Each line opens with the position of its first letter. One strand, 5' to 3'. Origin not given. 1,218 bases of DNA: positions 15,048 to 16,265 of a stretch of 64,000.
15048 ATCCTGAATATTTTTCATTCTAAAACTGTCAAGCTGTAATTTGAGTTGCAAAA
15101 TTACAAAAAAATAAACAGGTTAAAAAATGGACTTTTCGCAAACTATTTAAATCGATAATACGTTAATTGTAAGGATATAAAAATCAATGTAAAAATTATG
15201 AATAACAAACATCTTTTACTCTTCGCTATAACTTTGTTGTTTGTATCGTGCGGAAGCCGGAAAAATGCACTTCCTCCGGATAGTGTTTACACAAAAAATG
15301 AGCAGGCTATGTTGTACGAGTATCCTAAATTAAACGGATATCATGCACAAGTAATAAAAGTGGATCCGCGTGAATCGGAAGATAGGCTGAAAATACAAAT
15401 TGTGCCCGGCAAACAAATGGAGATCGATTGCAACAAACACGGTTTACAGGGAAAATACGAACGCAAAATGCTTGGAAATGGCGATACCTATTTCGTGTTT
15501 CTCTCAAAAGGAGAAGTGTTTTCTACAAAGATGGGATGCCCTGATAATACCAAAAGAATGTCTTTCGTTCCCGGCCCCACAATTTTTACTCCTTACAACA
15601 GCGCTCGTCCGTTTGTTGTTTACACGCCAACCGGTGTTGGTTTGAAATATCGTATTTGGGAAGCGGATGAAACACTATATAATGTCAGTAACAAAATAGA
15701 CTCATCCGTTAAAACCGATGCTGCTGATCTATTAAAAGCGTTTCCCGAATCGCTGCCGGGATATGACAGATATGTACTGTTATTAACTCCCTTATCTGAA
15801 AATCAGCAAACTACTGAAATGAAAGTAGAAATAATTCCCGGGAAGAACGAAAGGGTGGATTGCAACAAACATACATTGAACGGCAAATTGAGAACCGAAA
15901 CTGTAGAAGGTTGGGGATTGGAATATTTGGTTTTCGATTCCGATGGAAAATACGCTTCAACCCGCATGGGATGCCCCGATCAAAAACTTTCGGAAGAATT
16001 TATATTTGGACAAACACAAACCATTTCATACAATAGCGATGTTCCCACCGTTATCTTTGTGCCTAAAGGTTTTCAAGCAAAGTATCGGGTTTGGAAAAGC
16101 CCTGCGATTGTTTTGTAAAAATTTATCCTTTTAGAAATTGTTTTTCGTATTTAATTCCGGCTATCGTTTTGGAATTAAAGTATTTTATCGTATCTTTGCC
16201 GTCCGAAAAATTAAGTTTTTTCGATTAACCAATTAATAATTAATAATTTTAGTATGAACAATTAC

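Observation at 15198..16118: Tandem-fused double ecotin lipoprotein with basic (Lys, Arg) predicted P1 residues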

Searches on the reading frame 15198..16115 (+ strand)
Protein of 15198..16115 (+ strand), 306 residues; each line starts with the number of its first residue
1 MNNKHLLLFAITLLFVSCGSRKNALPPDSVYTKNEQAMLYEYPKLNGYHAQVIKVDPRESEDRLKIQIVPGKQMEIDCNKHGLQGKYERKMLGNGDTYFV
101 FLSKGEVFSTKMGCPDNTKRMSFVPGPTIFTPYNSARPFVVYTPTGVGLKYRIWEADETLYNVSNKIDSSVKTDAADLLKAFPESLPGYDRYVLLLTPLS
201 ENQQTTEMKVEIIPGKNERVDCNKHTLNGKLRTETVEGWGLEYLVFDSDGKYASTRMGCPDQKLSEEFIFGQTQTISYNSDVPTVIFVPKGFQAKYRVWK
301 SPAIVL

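Call 3: search_protein_families(library=pfam, proteins=[window:15198-16115:+], max_evalue=0.01)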
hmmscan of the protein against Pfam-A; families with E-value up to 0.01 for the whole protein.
window:15198-16115:+ (306 aa): 1 family
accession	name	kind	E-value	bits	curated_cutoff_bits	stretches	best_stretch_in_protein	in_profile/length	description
PF03974.18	Ecotin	-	3.4e-69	230.9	22.2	2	179-300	2-121/122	Ecotin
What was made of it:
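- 15198..16118 (+): Gene for the 306-aa tandem ecotin lipoprotein (stop codon included). Pfam Ecotin matched twice (call 3).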

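Call 4: search_protein_families(library=ncbifam, proteins=[window:15198-16115:+], max_evalue=0.01)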
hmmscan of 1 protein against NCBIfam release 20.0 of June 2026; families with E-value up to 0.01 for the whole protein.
window:15198-16115:+ (306 aa): 1 family
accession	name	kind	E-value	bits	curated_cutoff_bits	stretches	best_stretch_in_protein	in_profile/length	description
NF002987.0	PRK03719.1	equivalog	3.2e-71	238.1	162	2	170-301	30-160/170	serine protease inhibitor ecotin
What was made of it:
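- On Ecotin (Pfam PF03974 / NCBIfam NF002987 / MEROPS I11): NCBIfam gives 238 bits against 162 (call 4).
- Checked: NCBIfam NF002987 ecotin, 238 bits against a cut-off of 162, 2 stretches (call 4).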

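Call 5: search_solved_structures(query=window:15198-16115:+, max_evalue=0.01, show_alignments=3)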
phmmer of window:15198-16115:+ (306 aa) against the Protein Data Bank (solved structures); distinct sequences matched with E-value up to 0.01: 17.
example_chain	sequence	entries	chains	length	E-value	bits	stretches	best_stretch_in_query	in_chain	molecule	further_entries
1id5_I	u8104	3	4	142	7e-28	101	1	178-302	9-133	ECOTIN | Ecotin precursor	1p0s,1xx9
7pqo_K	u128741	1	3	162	9e-28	100.7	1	177-302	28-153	Ecotin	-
1azz_C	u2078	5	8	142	4.7e-27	98.3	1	178-302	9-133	ECOTIN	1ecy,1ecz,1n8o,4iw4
7cbk_A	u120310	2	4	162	6.1e-27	97.9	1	177-302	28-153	Ecotin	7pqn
1ezu_A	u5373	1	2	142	8.8e-27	97.4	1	179-302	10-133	ECOTIN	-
1slu_A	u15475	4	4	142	9e-27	97.4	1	178-302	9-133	ECOTIN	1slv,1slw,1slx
1ifg_A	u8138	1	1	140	5.6e-26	94.8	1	180-300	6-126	ECOTIN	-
1xxd_C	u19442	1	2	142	6.2e-26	94.6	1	178-302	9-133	Ecotin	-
2y6t_E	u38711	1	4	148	8e-26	94.3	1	179-301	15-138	ECOTIN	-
4niy_E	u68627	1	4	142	8.5e-26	94.2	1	178-302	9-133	Ecotin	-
1xxf_C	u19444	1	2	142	8.6e-26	94.2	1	178-302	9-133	Ecotin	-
1ezs_A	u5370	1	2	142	1.2e-25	93.7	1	41-162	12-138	ECOTIN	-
9h6o_C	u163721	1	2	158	1.2e-17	67.4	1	170-300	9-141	Ecotin-like protein 2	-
9h60_A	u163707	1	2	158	5e-17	65.4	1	175-301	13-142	Ecotin-like protein 2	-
9h8w_A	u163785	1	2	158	1.7e-16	63.6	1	176-300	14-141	Ecotin family protein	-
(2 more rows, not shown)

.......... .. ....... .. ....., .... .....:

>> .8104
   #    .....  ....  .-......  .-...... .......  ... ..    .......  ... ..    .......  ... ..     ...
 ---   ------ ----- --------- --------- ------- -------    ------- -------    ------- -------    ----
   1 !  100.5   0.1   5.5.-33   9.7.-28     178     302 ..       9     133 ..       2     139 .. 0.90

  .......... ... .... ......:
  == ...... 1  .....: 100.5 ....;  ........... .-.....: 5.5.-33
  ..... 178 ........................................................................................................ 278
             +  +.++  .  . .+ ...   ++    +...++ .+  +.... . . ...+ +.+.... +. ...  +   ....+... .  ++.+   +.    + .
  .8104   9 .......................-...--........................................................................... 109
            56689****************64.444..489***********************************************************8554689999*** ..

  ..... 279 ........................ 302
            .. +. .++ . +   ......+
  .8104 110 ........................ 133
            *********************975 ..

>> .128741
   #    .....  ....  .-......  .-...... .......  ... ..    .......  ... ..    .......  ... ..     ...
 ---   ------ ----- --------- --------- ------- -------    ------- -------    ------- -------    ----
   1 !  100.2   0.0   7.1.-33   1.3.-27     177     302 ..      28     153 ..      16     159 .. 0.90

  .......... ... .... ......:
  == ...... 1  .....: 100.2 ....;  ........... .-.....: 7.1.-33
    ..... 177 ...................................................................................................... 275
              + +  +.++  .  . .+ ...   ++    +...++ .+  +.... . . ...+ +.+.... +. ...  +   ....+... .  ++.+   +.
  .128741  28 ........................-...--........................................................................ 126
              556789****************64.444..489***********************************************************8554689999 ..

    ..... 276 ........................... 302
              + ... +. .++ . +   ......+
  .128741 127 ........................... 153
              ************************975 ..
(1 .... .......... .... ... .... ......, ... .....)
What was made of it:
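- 15318..15665 (+): Ecotin domain 1 (residues 41-156), the derived copy. PDB ecotin 1ezs_A matches residues 41-162 (call 5).
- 15732..16097 (+): Ecotin domain 2 (residues 179-300), the canonical-like copy. PDB ecotin hits at E 7e-28 (call 5).
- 15957..15980 (+): Domain 2 reactive loop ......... P1 Arg256 is at 15963-15965 and Cys259 at 15972-15974. Aligns residue for residue with ecotin M84R in PDB 1id5 (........) (call 5).
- Checked: Residues 178-302 match 1id5_I at E 7e-28, and residues 41-162 match 1ezs_A at E 1.2e-25 (call 5).
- Pfam, NCBIfam and PDB sequence hits all cover both halves (calls 3, 4, 5).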

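Call 6: find_homologous_proteins(query=window:15198-16115:+, max_evalue=0.001)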
Query window:15198-16115:+ (306 aa): 49 proteins with E <= 0.001 among 483 candidates.
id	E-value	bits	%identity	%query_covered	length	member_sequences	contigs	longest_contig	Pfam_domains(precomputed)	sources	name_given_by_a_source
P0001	6.6e-208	707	100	100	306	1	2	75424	PF03974.19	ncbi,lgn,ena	-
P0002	1.3e-176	604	85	100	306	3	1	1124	PF03974.19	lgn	-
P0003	4.5e-161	553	76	98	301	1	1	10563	PF03974.19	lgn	-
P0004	1.5e-158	545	77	95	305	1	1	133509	PF03974.19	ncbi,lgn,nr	ncbi:MAG: ecotin family protein [Bacteroidia bacterium]|nr:ecotin family protein [Bacteroidia bacter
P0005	2.3e-124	433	65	97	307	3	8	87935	PF03974.19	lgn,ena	-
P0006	1.1e-123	431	63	98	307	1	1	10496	PF03974.19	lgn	-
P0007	6.5e-120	418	63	98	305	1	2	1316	PF03974.19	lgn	-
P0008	1.2e-111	391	56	98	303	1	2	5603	PF03974.19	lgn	-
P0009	4.4e-108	379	65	83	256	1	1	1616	PF03974.19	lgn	-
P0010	3.2e-103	363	53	98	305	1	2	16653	PF03974.19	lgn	-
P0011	7.9e-102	359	54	97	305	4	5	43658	PF03974.19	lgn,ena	-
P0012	1.6e-97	345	52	97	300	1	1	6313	PF03974.19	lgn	-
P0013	3.4e-96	340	49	97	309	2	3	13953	PF03974.19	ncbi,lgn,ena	-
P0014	1.2e-89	319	49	98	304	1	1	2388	PF03974.19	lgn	-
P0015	1.8e-86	308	43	99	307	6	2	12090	PF03974.19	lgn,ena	-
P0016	2.2e-83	298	47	96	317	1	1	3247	PF03974.19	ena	-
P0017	2.2e-78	282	45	97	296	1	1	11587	PF03974.19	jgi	jgi:ecotin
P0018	4.2e-77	278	45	99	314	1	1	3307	PF03974.19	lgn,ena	-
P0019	4.7e-77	277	47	97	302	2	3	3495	PF03974.19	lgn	-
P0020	3.3e-76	275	44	96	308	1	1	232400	PF03974.19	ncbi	-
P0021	8.1e-75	270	42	98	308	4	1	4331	PF03974.19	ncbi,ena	-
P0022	2.2e-74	269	43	98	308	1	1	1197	PF03974.19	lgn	-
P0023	4.9e-74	267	41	97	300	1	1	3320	PF03974.19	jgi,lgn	jgi:ecotin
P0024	3.4e-73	265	43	98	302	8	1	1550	PF03974.19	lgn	-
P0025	4.4e-73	264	45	93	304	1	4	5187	PF03974.19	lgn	-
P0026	4.6e-73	264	41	98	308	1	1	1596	PF03974.19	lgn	-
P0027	1.1e-72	263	41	93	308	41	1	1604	PF03974.19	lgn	-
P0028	3.2e-72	261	42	97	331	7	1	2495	PF03974.19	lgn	-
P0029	2.5e-71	259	44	97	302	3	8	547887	PF03974.19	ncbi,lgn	-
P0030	2.9e-71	258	43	96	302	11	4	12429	PF03974.19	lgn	-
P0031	6.5e-71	257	42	96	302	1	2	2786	PF03974.19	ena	-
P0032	1.0e-70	257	43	96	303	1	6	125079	PF03974.19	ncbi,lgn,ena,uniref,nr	ncbi:ecotin family protein [uncultured Proteiniphilum sp.]|uniref:ecotin family protein n=1 Tax=uncu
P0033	9.8e-70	253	44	96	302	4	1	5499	PF03974.19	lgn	-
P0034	1.4e-69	253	41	98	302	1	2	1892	PF03974.19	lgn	-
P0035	3.6e-68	248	42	96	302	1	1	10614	PF03974.19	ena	-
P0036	1.5e-67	246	40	98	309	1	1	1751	PF03974.19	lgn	-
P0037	2.1e-60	223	37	97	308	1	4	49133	PF03974.19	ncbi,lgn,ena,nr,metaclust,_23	ncbi:MAG: hypothetical protein GX102_08105 [Porphyromonadaceae bacterium]|nr:hypothetical protein [P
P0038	1.4e-47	181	36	87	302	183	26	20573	PF03974.19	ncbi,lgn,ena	-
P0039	1.6e-47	180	47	62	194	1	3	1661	PF03974.19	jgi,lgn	jgi:ecotin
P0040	2.2e-46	177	35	98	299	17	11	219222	PF03974.19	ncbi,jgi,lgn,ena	jgi:ecotin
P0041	5.7e-36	142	45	46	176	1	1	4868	PF03974.19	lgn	-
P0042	2.4e-30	124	39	48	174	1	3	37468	PF03974.19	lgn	-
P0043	1.5e-29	121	47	44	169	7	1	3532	PF03974.19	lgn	-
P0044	2.3e-29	121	40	45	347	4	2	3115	PF03974.19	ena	-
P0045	3.4e-24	104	36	53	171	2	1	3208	PF03974.19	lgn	-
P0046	1.6e-17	82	40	41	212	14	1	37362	PF03974.19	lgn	-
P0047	4.8e-17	80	30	54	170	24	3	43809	PF03974.19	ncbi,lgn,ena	-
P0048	2.4e-13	68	31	56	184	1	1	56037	PF03974.19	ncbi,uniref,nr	ncbi:serine protease inhibitor ecotin [uncultured Shewanella sp.]|uniref:serine protease inhibitor e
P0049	4.8e-13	67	34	40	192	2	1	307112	PF03974.19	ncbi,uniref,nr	ncbi:serine protease inhibitor ecotin [Shewanella marinintestina]|uniref:serine protease inhibitor e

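Call 12: find_encoding_contigs(protein=P0001, flank=8000, max_places=4)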
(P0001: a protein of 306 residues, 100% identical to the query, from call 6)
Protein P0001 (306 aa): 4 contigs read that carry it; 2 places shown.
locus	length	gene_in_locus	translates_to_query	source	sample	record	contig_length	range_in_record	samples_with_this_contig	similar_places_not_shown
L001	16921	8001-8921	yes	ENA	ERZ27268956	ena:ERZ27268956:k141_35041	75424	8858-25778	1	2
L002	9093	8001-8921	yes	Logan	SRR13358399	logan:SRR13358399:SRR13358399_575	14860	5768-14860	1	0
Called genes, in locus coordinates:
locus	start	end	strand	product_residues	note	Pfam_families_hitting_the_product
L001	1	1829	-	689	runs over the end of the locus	PF00133:tRNA-synt_1, PF09334:tRNA-synt_1g, PF19303:Anticodon_3, PF08264:Anticodon_1, PF01588:tRNA_bind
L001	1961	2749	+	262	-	PF00106:adh_short, PF08659:KR (weak), PF13561:adh_short_C2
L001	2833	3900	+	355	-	-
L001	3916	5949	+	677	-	PF22745:Nlig-Ia, PF01653:DNA_ligase_aden, PF03120:OB_DNA_ligase, PF03119:DNA_ligase_ZBD, PF14520:HHH_5 (faint), PF12826:HHH_2, PF00533:BRCT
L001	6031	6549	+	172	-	-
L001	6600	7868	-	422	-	PF01136:Peptidase_U32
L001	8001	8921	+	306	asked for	PF03974:Ecotin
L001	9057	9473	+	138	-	PF01250:Ribosomal_S6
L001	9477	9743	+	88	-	PF01084:Ribosomal_S18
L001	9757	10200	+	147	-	PF01281:Ribosomal_L9_N, PF03948:Ribosomal_L9_C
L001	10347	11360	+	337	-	PF00106:adh_short (weak), PF01073:3Beta_HSD, PF01370:Epimerase, PF04321:RmlD_sub_bind, PF07993:NAD_binding_4 (weak), PF13460:NAD_binding_10, PF16363:GDP_Man_Dehyd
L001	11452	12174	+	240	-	PF01113:DapB_N, PF05173:DapB_C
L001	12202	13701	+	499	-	PF10502:Peptidase_S26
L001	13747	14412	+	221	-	PF08889:WbqC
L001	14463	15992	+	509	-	PF00749:tRNA-synt_1c, PF19269:Anticodon_2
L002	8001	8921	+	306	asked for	PF03974:Ecotin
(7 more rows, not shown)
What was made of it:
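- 15198..16118 (+): Identical protein P0001 is on public contigs (calls 6, 12).
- The identical protein occurs on four contigs, among them an ENA assembly and a Logan assembly of a different run (call 12).
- Tried and rejected: The neighbours are housekeeping genes (ligA, peptidase U32 on the opposite strand, rpsF-rpsR-rplI; call 12).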

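Call 20: predict_structure(alignment_id=A1)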
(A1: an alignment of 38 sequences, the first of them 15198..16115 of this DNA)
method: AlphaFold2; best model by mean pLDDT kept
length: 306 residues; sequences in the alignment: 38
mean_pLDDT: 87.6   pTM: 0.76
mean pLDDT of the five models: 87.6, 86.9, 86.1, 86.1, 85.9
residues with pLDDT >= 90: 207; 70-90: 63; 50-70: 22; < 50: 14
segments of 3 or more residues with pLDDT < 50: 17-28
pLDDT, mean of each block of 10 residues (from residue 1): 57 52 44 80 92 92 95 94 96 91 95 88 95 91 95 94 84 81 95 92 86 96 93 93 96 87 91 94 96 97 79
secondary structure, 60 per line:
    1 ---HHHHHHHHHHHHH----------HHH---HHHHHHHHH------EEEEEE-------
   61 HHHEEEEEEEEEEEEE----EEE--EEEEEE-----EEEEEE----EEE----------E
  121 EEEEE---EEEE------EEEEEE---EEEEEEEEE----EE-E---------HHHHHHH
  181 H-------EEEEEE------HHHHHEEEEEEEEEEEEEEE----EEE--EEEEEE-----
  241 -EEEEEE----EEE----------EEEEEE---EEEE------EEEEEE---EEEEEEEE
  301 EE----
elements in order: H4-16 H33-41 E48-53 E64-76 E81-83 E86-91 E97-102 E107-109 E120-125 E129-132 E139-144 E148-156 H174-181 E189-194 H201-205 E206-220 E225-227 E230-235 E242-247 E252-254 E265-270 E274-277 E284-289 E293-302
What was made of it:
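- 15198..15251 (+): Lipoprotein signal peptide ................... The lipobox FVSC is at 15240-15251 and the lipidated Cys18 is the last residue. Residues 4-16 are modelled as a helix (call 20).
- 15252..15317 (+): Tether between the lipid anchor and domain 1 (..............). It is basic and has no acidic surface-export signal. pLDDT is below 50 for residues 17-28 (call 20).
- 15660..15740 (+): Domain 1 C-terminal arm plus linker plus the N-terminal helix of domain 2 (residues 155-181, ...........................). Residues 161-164 form beta bridges and 174-181 form a helix (call 20).
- On Ecotin (Pfam PF03974 / NCBIfam NF002987 / MEROPS I11): The other half shows the same ten-strand layout and its own sequence match to 1ezs_A (calls 5, 20).
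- Both halves have the same ten-strand layout (call 20).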

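Call 23: fold_search(model_id=the predicted structure, library=pdb)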
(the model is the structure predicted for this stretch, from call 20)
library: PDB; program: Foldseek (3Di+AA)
matches with E <= 10: 993; with E <= 0.001: 29
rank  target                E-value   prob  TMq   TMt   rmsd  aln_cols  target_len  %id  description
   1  7pqn_D                3.7e-12  1.00  0.38  0.81   2.5       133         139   38  Catalytic fragment of MASP-2 in complex with ecotin (released 2022-05-18)
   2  1slu_A                7.4e-12  1.00  0.37  0.83   2.3       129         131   39  RAT ANIONIC N143H, E151H TRYPSIN COMPLEXED TO A86H ECOTIN (released 1996-07-11)
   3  4niy_G                8.8e-12  1.00  0.38  0.83   2.5       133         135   38  Crystal structure of trypsiligase (K60E/N143H/Y151H/D189K trypsin) complexed to YRH-ecotin (M84Y/M85R/A86H ecotin) (released 2014-02-19)
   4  1xxf_C                1.0e-11  1.00  0.38  0.82   4.2       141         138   39  Crystal Structure of the FXIa Catalytic Domain in Complex with Ecotin Mutant (EcotinP) (released 2004-11-16)
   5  7pqn_C                1.1e-11  1.00  0.38  0.80   4.1       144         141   40  Catalytic fragment of MASP-2 in complex with ecotin (released 2022-05-18)
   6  1id5_I                1.2e-11  1.00  0.39  0.82   2.4       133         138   39  CRYSTAL STRUCTURE OF BOVINE THROMBIN COMPLEX WITH PROTEASE INHIBITOR ECOTIN (released 2001-09-05)
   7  1ezu_A                1.2e-11  1.00  0.37  0.79   2.4       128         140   40  ECOTIN Y69F, D70P BOUND TO D102N TRYPSIN (released 2000-06-23)
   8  4iw4_C                1.2e-11  1.00  0.37  0.79   2.4       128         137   38  Crystal structure of the serine protease domain of MASP-3 in complex with ecotin (released 2013-06-19)
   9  1p0s_E                1.2e-11  1.00  0.37  0.79   2.3       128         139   40  Crystal Structure of Blood Coagulation Factor Xa in Complex with Ecotin M84R (released 2003-08-26)
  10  2y6t_G                1.9e-11  1.00  0.38  0.78   2.8       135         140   38  Molecular Recognition of Chymotrypsin by the Serine Protease Inhibitor Ecotin from Yersinia pestis (released 2011-04-20)
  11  1xx9_C                2.1e-11  1.00  0.37  0.78   2.4       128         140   39  Crystal Structure of the FXIa Catalytic Domain in Complex with EcotinM84R (released 2004-11-16)
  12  1n8o_E                2.2e-11  1.00  0.37  0.80   2.4       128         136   38  Crystal structure of a complex between bovine chymotrypsin and ecotin (released 2002-12-18)
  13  4niy_F                3.4e-11  1.00  0.38  0.82   2.5       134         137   39  Crystal structure of trypsiligase (K60E/N143H/Y151H/D189K trypsin) complexed to YRH-ecotin (M84Y/M85R/A86H ecotin) (released 2014-02-19)
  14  1azz_D                3.6e-11  1.00  0.38  0.81   2.6       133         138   38  FIDDLER CRAB COLLAGENASE COMPLEXED TO ECOTIN (released 1998-02-25)
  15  4niy_H                4.8e-11  1.00  0.38  0.82   2.5       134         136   38  Crystal structure of trypsiligase (K60E/N143H/Y151H/D189K trypsin) complexed to YRH-ecotin (M84Y/M85R/A86H ecotin) (released 2014-02-19)
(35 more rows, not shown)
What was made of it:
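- On Ecotin (Pfam PF03974 / NCBIfam NF002987 / MEROPS I11): The 29 top Foldseek PDB hits are all ecotin, at TM (target-normalised) 0.74-0.84 (calls 20, 23).
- The 29 best PDB matches are all ecotin, at TM 0.74-0.84 (calls 20, 23).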

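Call 31: find_related_loci(query=A3, collection=genome_contigs, flank=5000)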
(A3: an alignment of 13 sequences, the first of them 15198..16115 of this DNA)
Query A3 (306 aa) in genome_contigs; peptide patterns used: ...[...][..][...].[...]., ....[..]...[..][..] (x = any residue, [..] = any of these).
163 stretches matched a pattern; 134 encode a relative of the query (tblastn E <= 1e-3); the best 80 are kept; 80 distinct loci.
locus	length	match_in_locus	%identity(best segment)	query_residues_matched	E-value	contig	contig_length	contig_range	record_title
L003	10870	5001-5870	77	17-306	5e-160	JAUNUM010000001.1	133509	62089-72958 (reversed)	MAG: Bacteroidia bacterium isolate S5R_St_3 NODE_46_length_133509_cov_13.668103, whole genome shotgun sequence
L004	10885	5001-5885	54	9-306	1e-105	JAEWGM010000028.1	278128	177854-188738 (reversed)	MAG: Bacteroidetes bacterium isolate OH_PBlB_29 k127_1287656, whole genome shotgun sequence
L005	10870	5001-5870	42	7-301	3e-77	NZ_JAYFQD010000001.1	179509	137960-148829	MAG: Proteiniphilum sp. isolate CA_158 c_CA_000000024378, whole genome shotgun sequence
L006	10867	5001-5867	44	7-301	8e-77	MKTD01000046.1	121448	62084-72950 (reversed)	MAG: Bacteroidia bacterium 43-41 SCNpilot_bf_inoc_scaffold_349, whole genome shotgun sequence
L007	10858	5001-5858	42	6-301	8e-74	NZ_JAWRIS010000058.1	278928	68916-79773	MAG: Proteiniphilum sp. isolate RFS6 c_000000112554, whole genome shotgun sequence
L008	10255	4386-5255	43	7-301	2e-77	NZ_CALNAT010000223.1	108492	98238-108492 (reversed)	MAG: uncultured Proteiniphilum sp. isolate SRR1561995_bin.117_CONCOCT_v1.1_MAG ERZ724027.88, whole genome shotgun sequen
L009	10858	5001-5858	41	7-303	2e-73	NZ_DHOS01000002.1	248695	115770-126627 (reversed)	MAG: Proteiniphilum sp. UBA5384 UBA5384_contig_2399, whole genome shotgun sequence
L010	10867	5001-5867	44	6-301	4e-77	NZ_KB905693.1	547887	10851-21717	Proteiniphilum acetatigenes DSM 18083 F597DRAFT_scaffold00002.2, whole genome shotgun sequence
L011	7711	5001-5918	42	6-301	1e-73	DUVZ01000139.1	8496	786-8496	MAG TPA_asm: Bacteroidales bacterium isolate AS08sgBPME_87 128882_AS08, whole genome shotgun sequence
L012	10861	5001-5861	44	6-301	2e-73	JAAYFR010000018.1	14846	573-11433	MAG: Bacteroidales bacterium isolate AS07pgkLD_98 7579_AS07, whole genome shotgun sequence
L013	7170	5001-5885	41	6-301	1e-73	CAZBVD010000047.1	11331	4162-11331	MAG TPA_asm: uncultured Dysgonomonadaceae bacterium isolate SRP294416_co2_408 genome assembly, contig: NODE_8062_length_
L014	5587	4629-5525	41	2-301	4e-72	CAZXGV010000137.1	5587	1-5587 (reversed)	MAG TPA_asm: uncultured Dysgonomonadaceae bacterium isolate binchicken_co157_31 genome assembly, contig: NODE_35709_leng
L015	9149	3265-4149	42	6-301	2e-71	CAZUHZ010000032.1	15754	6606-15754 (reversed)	MAG TPA_asm: uncultured Dysgonomonadaceae bacterium isolate binchicken_co157_492 genome assembly, contig: NODE_8754_leng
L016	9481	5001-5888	39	11-301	3e-71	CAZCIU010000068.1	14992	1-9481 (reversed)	MAG TPA_asm: uncultured Paludibacter sp. isolate SRP274231_co1_138 genome assembly, contig: NODE_3695_length_14992_cov_1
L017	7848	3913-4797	41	6-301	3e-71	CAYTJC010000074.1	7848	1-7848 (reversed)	MAG TPA_asm: uncultured Dysgonomonadaceae bacterium isolate SRP294416_co2_189 genome assembly, contig: NODE_15314_length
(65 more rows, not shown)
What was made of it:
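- Tried and rejected: It was repeated with 13 sequences (call 31).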

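Call 46: list_cluster_members(proteins=[P0001, P0029])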
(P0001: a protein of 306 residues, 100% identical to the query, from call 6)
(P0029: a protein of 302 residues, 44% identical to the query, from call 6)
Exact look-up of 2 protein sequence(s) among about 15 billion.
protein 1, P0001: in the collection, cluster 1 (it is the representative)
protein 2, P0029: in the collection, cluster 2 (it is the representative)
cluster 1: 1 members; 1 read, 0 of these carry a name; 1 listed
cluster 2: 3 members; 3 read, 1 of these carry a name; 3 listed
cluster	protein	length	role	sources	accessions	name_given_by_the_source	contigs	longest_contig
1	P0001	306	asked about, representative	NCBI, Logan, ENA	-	-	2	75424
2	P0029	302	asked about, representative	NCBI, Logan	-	-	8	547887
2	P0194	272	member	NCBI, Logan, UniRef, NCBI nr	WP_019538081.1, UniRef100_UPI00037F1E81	ecotin family protein [Proteiniphilum acetatigenes] | ecotin family protein n=1 Tax=Proteiniphilum acetatigenes TaxID=294710 RepID=UPI00037F1E81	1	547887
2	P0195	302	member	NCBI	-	-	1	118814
